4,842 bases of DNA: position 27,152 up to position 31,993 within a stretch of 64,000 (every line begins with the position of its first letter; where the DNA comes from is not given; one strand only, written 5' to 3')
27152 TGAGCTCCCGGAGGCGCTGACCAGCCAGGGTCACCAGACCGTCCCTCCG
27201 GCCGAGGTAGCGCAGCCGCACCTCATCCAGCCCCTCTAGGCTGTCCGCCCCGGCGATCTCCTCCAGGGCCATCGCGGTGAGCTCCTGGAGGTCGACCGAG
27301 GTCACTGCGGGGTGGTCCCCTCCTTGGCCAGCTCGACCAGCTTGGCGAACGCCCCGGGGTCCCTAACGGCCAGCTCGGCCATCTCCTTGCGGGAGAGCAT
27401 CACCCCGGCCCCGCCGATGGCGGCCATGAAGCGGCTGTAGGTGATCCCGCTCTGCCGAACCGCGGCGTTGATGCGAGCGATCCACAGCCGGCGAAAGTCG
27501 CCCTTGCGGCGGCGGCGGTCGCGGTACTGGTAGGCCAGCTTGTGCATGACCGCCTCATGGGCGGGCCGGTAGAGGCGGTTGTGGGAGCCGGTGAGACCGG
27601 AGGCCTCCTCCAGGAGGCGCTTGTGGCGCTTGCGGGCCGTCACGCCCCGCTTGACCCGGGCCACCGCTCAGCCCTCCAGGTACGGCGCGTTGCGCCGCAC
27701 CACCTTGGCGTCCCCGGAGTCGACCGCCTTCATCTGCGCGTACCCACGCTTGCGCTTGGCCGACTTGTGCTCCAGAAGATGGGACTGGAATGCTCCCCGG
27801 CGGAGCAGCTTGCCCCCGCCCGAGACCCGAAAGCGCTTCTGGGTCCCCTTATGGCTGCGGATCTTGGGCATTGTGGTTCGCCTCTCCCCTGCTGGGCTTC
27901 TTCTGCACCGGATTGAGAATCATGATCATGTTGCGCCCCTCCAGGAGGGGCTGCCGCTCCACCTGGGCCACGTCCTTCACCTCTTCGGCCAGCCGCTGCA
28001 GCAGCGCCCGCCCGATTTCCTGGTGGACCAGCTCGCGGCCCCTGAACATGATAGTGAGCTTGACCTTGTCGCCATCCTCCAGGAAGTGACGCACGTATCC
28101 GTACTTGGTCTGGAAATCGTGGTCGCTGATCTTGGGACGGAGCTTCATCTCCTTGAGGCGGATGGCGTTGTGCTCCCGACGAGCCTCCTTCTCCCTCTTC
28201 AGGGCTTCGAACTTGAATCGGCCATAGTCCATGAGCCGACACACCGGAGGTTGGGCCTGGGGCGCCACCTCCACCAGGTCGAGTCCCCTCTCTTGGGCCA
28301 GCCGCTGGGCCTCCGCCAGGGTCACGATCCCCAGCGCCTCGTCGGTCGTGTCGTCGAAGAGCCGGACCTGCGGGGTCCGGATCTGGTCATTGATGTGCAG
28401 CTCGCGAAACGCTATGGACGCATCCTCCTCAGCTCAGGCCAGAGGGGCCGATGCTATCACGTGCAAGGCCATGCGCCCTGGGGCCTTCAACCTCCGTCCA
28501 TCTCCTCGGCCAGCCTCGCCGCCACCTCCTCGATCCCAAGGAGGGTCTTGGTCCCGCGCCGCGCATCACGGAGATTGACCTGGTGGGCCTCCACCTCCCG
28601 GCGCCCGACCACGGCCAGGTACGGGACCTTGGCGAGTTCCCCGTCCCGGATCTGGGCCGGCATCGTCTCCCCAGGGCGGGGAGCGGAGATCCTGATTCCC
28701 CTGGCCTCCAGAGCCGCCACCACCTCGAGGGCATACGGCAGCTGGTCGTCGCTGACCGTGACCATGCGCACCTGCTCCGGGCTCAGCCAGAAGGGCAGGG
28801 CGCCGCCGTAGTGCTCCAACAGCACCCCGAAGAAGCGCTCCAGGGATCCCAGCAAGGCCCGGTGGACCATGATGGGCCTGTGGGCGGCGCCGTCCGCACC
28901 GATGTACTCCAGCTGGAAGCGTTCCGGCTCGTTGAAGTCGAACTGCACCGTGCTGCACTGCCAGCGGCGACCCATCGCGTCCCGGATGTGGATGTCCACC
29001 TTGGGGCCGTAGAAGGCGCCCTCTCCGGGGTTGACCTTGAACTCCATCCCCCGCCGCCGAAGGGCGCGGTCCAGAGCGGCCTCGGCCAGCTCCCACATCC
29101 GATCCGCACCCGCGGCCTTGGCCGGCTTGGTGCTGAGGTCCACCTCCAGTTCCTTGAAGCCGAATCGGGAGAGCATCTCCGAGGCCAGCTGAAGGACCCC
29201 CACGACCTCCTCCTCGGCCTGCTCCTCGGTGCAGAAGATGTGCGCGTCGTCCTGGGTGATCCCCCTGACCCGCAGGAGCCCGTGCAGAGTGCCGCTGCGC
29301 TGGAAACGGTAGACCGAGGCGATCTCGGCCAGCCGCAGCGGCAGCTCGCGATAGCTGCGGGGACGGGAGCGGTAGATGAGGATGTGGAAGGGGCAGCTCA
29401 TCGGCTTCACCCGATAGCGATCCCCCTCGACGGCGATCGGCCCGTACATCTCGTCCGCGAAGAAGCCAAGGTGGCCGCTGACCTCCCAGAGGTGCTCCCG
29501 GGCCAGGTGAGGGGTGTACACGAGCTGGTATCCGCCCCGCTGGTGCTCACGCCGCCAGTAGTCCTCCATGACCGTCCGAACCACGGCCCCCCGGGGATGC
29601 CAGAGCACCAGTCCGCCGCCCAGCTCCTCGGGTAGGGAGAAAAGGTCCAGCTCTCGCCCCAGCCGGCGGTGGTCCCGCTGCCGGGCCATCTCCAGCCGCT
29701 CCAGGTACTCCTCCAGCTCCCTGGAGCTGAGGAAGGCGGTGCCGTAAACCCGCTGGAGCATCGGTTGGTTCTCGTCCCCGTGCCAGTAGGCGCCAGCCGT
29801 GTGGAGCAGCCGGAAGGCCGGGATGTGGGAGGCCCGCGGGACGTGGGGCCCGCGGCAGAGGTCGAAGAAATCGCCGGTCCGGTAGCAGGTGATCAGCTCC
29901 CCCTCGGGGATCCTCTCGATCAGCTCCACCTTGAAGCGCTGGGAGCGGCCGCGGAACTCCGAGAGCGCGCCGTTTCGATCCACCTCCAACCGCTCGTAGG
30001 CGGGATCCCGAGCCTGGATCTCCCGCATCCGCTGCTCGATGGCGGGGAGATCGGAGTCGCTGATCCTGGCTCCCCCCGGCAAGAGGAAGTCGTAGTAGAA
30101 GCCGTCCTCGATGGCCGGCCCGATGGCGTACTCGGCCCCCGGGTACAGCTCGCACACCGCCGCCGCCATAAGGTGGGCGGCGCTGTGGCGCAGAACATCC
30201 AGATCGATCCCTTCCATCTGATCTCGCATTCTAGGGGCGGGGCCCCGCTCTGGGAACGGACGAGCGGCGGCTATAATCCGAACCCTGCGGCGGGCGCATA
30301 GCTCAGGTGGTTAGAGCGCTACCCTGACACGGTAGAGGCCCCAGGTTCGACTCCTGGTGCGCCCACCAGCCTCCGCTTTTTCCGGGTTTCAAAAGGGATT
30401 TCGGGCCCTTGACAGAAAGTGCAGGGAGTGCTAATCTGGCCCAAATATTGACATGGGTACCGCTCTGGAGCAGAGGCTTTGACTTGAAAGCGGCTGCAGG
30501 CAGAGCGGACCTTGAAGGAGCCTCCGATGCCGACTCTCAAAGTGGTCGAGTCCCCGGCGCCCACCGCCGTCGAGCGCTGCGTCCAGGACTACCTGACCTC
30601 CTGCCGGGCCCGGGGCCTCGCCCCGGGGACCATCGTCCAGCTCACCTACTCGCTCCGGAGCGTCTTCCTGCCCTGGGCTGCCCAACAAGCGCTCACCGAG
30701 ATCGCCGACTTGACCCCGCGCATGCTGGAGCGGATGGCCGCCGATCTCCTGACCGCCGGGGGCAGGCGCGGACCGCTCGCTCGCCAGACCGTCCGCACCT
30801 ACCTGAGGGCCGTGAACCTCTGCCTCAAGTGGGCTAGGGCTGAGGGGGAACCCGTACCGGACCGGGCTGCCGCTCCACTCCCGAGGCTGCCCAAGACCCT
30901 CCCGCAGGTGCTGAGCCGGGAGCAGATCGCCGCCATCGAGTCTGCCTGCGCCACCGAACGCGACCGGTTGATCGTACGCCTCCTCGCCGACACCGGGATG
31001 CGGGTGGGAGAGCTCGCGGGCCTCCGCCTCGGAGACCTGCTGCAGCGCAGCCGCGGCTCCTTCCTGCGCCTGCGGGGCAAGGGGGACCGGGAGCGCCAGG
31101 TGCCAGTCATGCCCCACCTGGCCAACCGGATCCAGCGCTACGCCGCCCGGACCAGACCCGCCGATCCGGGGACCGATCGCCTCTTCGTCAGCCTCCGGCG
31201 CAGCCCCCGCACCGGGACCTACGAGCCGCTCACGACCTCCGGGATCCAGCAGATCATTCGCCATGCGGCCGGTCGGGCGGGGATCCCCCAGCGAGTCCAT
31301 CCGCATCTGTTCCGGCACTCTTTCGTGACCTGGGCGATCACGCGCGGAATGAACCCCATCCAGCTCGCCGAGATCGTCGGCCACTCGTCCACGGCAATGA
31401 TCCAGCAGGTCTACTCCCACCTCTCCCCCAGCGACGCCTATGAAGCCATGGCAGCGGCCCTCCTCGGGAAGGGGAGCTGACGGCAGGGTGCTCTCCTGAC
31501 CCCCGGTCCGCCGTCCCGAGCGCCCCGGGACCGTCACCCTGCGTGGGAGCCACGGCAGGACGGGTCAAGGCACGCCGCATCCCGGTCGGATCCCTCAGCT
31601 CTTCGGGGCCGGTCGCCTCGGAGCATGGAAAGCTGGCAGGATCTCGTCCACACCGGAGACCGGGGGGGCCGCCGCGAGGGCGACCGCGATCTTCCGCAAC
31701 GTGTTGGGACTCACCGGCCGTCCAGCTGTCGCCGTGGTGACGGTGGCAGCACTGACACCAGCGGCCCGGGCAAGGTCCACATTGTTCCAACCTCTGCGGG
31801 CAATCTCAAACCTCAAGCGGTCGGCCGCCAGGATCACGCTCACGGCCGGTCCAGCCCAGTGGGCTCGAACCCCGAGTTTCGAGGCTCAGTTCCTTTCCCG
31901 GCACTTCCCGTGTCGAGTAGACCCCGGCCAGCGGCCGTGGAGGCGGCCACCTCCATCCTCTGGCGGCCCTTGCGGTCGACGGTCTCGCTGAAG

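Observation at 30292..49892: pSAM2-type integrative conjugative element (AICE) in tRNA-Val with a 54-bp perfect att duplication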

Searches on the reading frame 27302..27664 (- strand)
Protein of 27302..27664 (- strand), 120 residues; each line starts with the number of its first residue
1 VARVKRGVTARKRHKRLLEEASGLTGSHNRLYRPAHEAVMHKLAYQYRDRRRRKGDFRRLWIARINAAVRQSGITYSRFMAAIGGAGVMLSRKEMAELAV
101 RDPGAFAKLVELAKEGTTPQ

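Call 32: find_encoding_contigs(protein=window:27302-27664:-, flank=10000, max_places=10)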
Protein window:27302-27664:- (120 aa): 18 contigs read that carry it; 10 places shown.
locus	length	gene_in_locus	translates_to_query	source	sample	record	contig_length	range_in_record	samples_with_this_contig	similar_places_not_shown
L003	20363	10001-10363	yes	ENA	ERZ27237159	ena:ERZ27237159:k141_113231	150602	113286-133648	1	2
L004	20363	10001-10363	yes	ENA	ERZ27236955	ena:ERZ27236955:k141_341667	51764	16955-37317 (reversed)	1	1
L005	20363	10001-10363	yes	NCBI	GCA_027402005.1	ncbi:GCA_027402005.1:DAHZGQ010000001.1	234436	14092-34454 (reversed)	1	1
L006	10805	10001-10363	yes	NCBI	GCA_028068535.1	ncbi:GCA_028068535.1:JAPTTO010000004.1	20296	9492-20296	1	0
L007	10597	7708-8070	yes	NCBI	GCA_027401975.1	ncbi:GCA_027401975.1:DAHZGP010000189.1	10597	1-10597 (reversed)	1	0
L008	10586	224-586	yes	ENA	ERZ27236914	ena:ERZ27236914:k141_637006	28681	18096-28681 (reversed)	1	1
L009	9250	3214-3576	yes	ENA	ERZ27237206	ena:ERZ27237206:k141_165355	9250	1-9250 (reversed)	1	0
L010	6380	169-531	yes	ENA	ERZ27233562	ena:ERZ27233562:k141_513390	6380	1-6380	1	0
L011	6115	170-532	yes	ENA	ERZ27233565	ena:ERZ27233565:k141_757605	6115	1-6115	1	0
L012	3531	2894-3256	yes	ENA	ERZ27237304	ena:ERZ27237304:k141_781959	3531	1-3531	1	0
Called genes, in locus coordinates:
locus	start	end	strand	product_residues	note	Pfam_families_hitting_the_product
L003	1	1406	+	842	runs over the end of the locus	PF13671:AAA_33, PF00149:Metallophos, PF16542:PNKP_ligase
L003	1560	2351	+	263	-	PF00392:GntR, PF07702:UTRA (faint)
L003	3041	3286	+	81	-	-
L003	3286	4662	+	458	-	PF01580:FtsK_SpoIIIE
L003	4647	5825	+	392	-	-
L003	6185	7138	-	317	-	PF00589:Phage_integrase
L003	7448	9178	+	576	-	PF07973:tRNA_SAD, PF00587:tRNA-synt_2b, PF03129:HGTP_anticodon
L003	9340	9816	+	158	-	PF05198:IF3_N, PF00707:IF3_C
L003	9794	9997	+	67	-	PF01632:Ribosomal_L35p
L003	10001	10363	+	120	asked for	PF00453:Ribosomal_L20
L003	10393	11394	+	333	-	PF02912:Phe_tRNA-synt_N, PF01409:tRNA-synt_2d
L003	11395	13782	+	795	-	PF01588:tRNA_bind, PF03483:B3_4, PF03484:B5, PF17759:tRNA_synthFbeta, PF03147:FDX-ACB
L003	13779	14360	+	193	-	PF02245:Pur_DNA_glyco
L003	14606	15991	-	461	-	PF00753:Lactamase_B (faint), PF00581:Rhodanese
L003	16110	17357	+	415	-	PF00579:tRNA-synt_1b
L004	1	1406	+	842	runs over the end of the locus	PF13671:AAA_33, PF00149:Metallophos, PF16542:PNKP_ligase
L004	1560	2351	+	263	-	PF00392:GntR, PF07702:UTRA (faint)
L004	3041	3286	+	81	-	-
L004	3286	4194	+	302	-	PF01580:FtsK_SpoIIIE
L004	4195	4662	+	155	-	-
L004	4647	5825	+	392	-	-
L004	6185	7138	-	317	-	PF00589:Phage_integrase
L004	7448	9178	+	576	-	PF07973:tRNA_SAD, PF00587:tRNA-synt_2b, PF03129:HGTP_anticodon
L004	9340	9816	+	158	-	PF05198:IF3_N, PF00707:IF3_C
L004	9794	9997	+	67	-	PF01632:Ribosomal_L35p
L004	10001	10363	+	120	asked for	PF00453:Ribosomal_L20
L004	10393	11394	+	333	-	PF02912:Phe_tRNA-synt_N, PF01409:tRNA-synt_2d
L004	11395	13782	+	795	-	PF01588:tRNA_bind, PF03483:B3_4, PF03484:B5, PF17759:tRNA_synthFbeta, PF03147:FDX-ACB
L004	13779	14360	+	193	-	PF02245:Pur_DNA_glyco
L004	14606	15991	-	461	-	PF00753:Lactamase_B (faint), PF00581:Rhodanese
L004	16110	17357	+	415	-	PF00579:tRNA-synt_1b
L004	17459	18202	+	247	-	PF20772:TACO1_YebC_N, PF01709:Transcrip_reg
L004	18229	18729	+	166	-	PF02075:RuvC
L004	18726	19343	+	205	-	PF01330:RuvA_N, PF00633:HHH (faint), PF14520:HHH_5, PF07499:RuvA_C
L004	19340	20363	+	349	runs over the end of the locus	PF05496:RuvB_N, PF13191:AAA_16 (weak), PF00004:AAA, PF07728:AAA_5, PF17864:AAA_lid_4, PF05491:WHD_RuvB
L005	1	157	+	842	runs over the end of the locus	PF07931:CPT (faint), PF13671:AAA_33, PF00149:Metallophos, PF16542:PNKP_ligase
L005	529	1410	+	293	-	-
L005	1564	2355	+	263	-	PF00392:GntR, PF07702:UTRA (faint)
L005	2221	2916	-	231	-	-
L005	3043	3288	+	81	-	-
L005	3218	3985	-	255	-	-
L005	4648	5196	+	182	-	-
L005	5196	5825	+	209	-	-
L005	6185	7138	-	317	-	PF00589:Phage_integrase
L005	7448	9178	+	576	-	PF07973:tRNA_SAD, PF00587:tRNA-synt_2b, PF03129:HGTP_anticodon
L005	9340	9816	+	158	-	PF05198:IF3_N, PF00707:IF3_C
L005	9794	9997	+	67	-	PF01632:Ribosomal_L35p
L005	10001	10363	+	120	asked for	PF00453:Ribosomal_L20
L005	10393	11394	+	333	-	PF02912:Phe_tRNA-synt_N, PF01409:tRNA-synt_2d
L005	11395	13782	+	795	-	PF01588:tRNA_bind, PF03483:B3_4, PF03484:B5, PF17759:tRNA_synthFbeta, PF03147:FDX-ACB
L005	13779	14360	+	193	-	PF02245:Pur_DNA_glyco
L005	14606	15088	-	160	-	PF00581:Rhodanese (weak)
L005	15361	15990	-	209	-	PF00753:Lactamase_B (faint)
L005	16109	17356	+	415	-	PF00579:tRNA-synt_1b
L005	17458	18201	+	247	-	PF20772:TACO1_YebC_N, PF01709:Transcrip_reg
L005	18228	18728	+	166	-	PF02075:RuvC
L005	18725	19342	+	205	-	PF01330:RuvA_N, PF14520:HHH_5, PF07499:RuvA_C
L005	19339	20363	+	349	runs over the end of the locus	PF20030:bpMoxR (faint), PF05496:RuvB_N, PF13191:AAA_16 (weak), PF00004:AAA, PF07728:AAA_5, PF17864:AAA_lid_4, PF05491:WHD_RuvB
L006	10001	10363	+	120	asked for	PF00453:Ribosomal_L20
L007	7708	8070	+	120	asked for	PF00453:Ribosomal_L20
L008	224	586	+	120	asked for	PF00453:Ribosomal_L20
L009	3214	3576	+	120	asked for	PF00453:Ribosomal_L20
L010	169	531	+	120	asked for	PF00453:Ribosomal_L20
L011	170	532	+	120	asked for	PF00453:Ribosomal_L20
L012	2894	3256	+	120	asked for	PF00453:Ribosomal_L20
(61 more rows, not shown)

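Call 109: list_cluster_members(proteins=[window:27302-27664:-, window:28487-30217:-, window:37409-39937:-, window:30527-31480:+])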
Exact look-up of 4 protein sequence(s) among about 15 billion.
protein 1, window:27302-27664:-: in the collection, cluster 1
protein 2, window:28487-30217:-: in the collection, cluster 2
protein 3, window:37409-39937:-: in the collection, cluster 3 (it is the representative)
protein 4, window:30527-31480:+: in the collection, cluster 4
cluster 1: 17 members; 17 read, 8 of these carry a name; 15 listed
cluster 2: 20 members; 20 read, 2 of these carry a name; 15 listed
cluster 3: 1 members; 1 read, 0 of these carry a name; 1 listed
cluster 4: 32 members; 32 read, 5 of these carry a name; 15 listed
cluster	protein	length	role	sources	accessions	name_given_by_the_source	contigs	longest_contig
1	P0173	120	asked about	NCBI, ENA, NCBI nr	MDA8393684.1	MAG: 50S ribosomal protein L20 [Candidatus Dormibacteraeota bacterium] | 50S ribosomal protein L20 [Candidatus Dormibacteraeota bacterium]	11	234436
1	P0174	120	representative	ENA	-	-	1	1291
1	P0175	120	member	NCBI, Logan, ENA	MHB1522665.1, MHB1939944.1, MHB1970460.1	MAG: 50S ribosomal protein L20 [Candidatus Dormibacteria bacterium]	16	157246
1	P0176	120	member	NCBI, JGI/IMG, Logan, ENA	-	large subunit ribosomal protein L20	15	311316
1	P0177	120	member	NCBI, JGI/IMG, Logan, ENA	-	large subunit ribosomal protein L20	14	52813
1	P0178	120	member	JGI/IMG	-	large subunit ribosomal protein L20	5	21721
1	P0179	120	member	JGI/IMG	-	large subunit ribosomal protein L20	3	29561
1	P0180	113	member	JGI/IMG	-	large subunit ribosomal protein L20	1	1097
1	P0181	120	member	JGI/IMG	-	large subunit ribosomal protein L20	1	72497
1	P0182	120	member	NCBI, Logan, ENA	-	-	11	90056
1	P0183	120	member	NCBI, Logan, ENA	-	-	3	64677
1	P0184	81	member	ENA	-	-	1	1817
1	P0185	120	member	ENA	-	-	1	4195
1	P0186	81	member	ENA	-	-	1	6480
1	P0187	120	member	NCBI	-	-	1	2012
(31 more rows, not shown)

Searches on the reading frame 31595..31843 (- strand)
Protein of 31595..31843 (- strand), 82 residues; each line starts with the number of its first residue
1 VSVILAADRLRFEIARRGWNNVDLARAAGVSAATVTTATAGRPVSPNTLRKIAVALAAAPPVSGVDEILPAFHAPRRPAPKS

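Call 29: search_protein_families(library=pfam, proteins=[window:31595-31843:-], max_evalue=1)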
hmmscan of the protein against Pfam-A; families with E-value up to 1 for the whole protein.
window:31595-31843:- (82 aa): 6 families
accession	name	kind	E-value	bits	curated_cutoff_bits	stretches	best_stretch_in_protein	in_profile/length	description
PF13443.12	HTH_26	-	1.1e-05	26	22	1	10-56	2-50/63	Cro/C1-type HTH DNA-binding domain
PF13560.12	HTH_31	-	4.1e-05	24.2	27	1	15-60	11-58/64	Helix-turn-helix domain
PF01381.28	HTH_3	-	0.00013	22.4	23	1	16-56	7-48/55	Helix-turn-helix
PF00356.27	LacI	-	0.0082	16.4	27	1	23-55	4-37/46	Bacterial regulatory proteins, lacI family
PF00440.29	TetR_N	-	0.03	14.6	24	1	14-35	9-33/47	Bacterial regulatory proteins, tetR family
PF09339.16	HTH_IclR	-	0.11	12.7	22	1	12-35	12-35/52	IclR helix-turn-helix domain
